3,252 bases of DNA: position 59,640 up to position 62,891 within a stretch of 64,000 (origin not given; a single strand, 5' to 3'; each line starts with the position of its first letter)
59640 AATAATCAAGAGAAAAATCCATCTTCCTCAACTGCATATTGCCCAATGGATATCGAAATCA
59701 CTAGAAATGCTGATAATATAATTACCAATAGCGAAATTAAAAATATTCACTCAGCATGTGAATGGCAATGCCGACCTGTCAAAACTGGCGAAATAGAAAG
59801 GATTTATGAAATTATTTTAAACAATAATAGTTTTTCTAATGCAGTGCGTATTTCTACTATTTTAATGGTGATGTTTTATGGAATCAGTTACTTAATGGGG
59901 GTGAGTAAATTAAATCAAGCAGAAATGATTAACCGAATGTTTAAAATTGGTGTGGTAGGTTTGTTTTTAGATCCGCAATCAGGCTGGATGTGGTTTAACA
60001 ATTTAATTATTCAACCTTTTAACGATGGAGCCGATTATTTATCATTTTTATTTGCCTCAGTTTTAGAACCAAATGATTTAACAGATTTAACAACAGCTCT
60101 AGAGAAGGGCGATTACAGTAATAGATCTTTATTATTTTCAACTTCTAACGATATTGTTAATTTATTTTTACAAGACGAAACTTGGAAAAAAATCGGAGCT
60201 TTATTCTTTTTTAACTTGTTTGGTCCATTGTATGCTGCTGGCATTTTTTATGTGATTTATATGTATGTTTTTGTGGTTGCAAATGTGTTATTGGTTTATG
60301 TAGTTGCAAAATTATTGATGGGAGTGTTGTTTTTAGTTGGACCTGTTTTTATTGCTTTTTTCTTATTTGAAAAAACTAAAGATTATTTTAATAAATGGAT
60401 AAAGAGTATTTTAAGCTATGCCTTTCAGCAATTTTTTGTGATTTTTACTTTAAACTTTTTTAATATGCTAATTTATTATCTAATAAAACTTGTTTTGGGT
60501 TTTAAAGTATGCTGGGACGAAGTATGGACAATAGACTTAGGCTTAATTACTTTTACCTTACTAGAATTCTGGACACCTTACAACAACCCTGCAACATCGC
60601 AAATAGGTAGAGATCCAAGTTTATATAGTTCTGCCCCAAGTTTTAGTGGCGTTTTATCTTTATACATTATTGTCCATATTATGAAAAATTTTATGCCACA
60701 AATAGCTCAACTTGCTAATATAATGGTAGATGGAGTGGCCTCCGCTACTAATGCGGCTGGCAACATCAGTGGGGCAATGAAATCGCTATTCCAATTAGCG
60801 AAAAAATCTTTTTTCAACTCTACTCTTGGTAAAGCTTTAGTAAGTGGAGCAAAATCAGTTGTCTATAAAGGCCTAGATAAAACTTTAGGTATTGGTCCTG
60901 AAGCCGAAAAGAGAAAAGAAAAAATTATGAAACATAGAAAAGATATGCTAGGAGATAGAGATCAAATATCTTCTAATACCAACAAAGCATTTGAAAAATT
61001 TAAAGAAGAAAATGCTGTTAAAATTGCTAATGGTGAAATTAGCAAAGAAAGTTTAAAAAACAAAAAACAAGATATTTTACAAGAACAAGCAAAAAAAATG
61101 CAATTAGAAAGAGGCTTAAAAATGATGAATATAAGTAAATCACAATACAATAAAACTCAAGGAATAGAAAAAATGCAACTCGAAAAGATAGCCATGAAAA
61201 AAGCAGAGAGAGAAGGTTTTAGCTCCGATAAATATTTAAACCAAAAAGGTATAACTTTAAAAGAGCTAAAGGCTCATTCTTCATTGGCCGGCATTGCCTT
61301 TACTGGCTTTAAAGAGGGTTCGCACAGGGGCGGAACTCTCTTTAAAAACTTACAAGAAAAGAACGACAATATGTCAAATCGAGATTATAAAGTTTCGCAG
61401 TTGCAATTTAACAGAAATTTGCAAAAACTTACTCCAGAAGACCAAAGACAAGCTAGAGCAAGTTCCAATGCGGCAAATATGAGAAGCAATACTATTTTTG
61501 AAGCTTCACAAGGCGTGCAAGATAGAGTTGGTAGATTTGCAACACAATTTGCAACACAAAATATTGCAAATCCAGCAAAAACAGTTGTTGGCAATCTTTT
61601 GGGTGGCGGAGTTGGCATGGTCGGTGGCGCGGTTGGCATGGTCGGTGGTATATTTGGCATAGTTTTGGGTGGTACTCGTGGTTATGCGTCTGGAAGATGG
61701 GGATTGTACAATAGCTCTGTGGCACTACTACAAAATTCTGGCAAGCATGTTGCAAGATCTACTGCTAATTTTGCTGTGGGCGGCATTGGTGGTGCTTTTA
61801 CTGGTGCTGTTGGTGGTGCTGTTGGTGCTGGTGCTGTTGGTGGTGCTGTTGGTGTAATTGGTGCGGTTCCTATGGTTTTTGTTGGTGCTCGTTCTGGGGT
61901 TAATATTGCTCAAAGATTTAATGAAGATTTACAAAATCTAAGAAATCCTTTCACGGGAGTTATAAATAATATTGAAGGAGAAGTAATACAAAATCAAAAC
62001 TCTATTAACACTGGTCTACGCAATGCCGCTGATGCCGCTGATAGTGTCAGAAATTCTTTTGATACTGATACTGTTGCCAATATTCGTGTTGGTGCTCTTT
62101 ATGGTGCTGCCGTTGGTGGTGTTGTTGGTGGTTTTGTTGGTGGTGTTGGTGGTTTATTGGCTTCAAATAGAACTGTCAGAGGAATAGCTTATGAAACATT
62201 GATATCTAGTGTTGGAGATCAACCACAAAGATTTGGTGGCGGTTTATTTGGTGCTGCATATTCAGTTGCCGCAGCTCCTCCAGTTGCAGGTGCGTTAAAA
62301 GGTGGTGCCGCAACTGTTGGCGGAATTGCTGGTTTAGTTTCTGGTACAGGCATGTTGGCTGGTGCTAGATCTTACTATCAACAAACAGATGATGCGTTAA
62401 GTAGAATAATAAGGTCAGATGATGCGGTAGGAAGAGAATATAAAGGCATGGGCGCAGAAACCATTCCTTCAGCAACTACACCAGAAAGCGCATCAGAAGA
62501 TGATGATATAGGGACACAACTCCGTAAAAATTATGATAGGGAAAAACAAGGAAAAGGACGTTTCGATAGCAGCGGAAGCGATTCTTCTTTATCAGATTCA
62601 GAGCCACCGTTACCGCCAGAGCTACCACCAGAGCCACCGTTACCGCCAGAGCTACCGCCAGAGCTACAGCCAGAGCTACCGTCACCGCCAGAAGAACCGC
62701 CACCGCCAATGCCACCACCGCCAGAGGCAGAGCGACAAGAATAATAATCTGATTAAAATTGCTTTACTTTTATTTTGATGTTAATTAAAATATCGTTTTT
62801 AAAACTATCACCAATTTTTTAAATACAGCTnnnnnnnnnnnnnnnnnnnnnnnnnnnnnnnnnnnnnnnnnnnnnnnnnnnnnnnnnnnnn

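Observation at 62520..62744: Acidic Ser-rich segment plus dense polyproline (PxxP) C-terminus on a bacterial membrane protein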

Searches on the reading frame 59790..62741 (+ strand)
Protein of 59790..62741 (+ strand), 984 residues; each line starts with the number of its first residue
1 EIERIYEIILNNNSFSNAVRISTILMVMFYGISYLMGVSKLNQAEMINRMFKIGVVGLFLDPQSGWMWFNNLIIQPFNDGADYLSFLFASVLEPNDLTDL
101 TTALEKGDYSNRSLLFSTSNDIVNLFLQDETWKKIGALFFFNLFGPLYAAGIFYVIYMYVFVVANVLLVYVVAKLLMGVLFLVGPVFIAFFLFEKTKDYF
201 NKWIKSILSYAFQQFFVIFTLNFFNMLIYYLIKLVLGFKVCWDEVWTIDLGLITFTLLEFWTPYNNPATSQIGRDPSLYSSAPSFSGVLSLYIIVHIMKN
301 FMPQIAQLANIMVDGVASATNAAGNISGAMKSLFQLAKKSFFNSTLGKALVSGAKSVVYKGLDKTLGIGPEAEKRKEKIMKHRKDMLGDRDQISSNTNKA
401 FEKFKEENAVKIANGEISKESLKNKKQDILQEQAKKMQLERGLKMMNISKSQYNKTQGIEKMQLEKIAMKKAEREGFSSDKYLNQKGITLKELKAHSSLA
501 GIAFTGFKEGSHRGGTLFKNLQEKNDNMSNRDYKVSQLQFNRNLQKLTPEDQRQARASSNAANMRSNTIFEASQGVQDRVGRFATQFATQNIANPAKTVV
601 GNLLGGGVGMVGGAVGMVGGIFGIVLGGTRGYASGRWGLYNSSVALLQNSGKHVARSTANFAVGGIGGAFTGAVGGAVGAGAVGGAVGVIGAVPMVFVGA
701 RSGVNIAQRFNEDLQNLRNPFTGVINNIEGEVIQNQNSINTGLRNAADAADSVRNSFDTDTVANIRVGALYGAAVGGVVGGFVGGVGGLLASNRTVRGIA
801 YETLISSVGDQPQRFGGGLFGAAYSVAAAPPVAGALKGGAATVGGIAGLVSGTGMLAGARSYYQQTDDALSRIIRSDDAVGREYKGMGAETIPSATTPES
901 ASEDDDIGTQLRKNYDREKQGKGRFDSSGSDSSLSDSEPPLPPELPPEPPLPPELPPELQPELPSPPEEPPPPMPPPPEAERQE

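Call 53: predict_structure(alignment_id=A2)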
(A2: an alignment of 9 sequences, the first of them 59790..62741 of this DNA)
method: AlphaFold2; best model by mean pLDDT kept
length: 984 residues; sequences in the alignment: 9
mean_pLDDT: 36.3   pTM: 0.27
mean pLDDT of the five models: 36.3, 34.7, 34.1, 33.4, 33.4
residues with pLDDT >= 90: 0; 70-90: 82; 50-70: 53; < 50: 849
segments of 3 or more residues with pLDDT < 50: 1-372, 488-518, 528-942, 957-963, 965-969, 971-984
pLDDT, mean of each block of 10 residues (from residue 1): 33 35 38 31 34 35 38 33 32 34 34 32 34 34 31 34 35 39 42 45 40 35 37 32 29 26 27 29 29 34 32 31 30 33 32 33 35 56 70 75 70 60 77 87 85 82 87 81 58 38 29 39 54 42 41 42 31 30 32 31 25 23 22 24 29 28 23 23 23 20 23 25 28 32 33 28 23 22 23 21 21 23 22 21 21 21 23 22 20 23 27 31 24 33 50 51 44 43 33
secondary structure, 60 per line:
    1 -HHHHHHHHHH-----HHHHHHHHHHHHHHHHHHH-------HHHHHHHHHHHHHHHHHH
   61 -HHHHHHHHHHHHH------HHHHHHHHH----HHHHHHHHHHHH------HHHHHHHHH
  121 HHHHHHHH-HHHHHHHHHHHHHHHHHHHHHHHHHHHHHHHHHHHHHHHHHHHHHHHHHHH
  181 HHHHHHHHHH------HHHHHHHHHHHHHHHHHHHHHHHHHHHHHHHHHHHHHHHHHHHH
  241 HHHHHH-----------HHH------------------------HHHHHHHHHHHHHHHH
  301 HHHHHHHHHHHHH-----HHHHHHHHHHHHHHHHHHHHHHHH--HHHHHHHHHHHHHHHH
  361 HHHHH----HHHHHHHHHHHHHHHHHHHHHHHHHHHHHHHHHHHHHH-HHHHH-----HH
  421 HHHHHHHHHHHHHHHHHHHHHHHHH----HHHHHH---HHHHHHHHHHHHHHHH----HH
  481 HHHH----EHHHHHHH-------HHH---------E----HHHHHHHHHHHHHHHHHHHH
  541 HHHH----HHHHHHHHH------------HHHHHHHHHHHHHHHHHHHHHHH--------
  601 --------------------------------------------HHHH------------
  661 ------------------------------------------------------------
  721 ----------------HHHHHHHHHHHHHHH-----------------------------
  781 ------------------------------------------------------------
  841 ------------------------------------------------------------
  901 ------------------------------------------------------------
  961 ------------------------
elements in order (helices of 4 or more, strands of 3 or more residues): H2-11 H17-35 H43-60 H62-74 H81-89 H94-105 H112-128 H130-190 H197-246 H285-313 H319-342 H345-365 H370-407 H409-413 H419-445 H450-455 H459-474 H479-484 H490-496 H521-544 H549-557 H570-592 H645-648 H737-751

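Call 61: search_protein_representatives(protein=window:59790-62741:+)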
Query: 984 residues. Proteins with E-value up to 0.001 (for the whole library): 1649; up to 1e-10: 986; up to 1e-30: 168. The best 150 are listed.
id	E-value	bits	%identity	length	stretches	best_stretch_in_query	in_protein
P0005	1.7e-286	969.4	58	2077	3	1-663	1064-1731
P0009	1.4e-244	830.7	58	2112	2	1-685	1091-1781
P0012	1.1e-212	725.2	56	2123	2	1-654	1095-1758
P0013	5.8e-147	507.7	42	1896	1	1-693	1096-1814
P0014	2.4e-81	290.5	37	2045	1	3-438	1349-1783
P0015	4.4e-81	289.6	37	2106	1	2-456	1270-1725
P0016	1.8e-79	284.3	38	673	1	152-693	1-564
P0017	4.8e-79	282.9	35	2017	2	2-436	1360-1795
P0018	8.3e-79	282.1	35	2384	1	2-472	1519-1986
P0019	4.6e-78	279.6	32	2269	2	3-470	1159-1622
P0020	3.6e-77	276.7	35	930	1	2-457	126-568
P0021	1.7e-76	274.4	37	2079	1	2-415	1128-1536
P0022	3.5e-76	273.4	34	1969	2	2-440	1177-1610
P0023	4.1e-76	273.2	35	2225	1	2-452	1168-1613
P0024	5.9e-76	272.6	37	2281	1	2-457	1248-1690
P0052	7.4e-71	255.8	35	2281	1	2-450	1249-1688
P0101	1.3e-54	202.0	31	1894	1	2-449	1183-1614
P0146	7.7e-43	163.1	76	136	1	836-981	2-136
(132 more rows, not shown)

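Call 66: find_encoding_contigs(protein=P0146, flank=3000, max_places=3)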
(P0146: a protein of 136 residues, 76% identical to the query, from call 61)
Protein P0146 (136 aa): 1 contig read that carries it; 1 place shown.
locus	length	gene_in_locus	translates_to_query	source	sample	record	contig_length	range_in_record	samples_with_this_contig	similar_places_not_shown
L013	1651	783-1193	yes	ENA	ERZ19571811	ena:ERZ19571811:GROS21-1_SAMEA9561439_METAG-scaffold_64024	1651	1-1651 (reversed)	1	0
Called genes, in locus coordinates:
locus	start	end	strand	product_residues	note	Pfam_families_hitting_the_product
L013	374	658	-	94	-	-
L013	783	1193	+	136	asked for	-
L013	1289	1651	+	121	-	?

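Call 74: find_encoding_contigs(protein=P0052, flank=6000, max_places=3)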
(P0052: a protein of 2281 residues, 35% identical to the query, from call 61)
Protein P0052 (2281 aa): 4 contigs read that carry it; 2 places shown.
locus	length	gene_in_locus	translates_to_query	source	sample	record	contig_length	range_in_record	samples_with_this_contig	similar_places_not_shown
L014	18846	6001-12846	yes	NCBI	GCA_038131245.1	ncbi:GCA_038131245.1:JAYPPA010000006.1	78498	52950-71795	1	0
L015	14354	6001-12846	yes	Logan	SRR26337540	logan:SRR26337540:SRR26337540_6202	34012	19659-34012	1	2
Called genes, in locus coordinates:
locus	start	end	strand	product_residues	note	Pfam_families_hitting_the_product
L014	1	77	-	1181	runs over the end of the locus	PF00176:SNF2-rel_dom (faint), PF17757:UvrB_inter, PF02559:CarD_TRCF_RID, PF00270:DEAD, PF04851:ResIII, PF00271:Helicase_C, PF03461:TRCF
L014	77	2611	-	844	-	PF02811:PHP, PF07733:DNA_pol3_alpha, PF17657:DNA_pol3_finger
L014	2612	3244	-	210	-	-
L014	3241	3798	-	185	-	PF03232:COQ7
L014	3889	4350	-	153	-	PF02590:SPOUT_MTase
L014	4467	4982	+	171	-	PF01467:CTP_transf_like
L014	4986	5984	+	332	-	PF06258:Mito_fiss_Elm1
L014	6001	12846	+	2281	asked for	PF04610:TrbL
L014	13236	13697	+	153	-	PF00572:Ribosomal_L13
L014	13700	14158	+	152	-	PF00380:Ribosomal_S9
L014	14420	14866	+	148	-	PF02502:LacAB_rpiB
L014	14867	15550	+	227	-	PF02390:Methyltransf_4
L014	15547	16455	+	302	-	PF01565:FAD_binding_4, PF02873:MurB_C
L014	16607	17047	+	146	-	PF04956:TrbC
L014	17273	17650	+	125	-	PF00830:Ribosomal_L28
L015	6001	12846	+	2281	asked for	PF04610:TrbL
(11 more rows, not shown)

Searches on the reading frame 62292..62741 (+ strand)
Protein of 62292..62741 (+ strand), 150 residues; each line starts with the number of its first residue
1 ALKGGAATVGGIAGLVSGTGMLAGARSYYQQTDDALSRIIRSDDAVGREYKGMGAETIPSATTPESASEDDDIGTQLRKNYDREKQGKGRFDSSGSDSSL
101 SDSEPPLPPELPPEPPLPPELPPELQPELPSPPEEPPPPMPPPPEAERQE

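Call 65: find_homologous_proteins(query=window:62292-62741:+, max_evalue=0.01)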
Query window:62292-62741:+ (150 aa): 1 proteins with E <= 0.01 among 2477 candidates.
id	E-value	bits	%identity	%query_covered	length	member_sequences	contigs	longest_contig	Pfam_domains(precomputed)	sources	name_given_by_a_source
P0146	4.4e-41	159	75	61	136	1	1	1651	-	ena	-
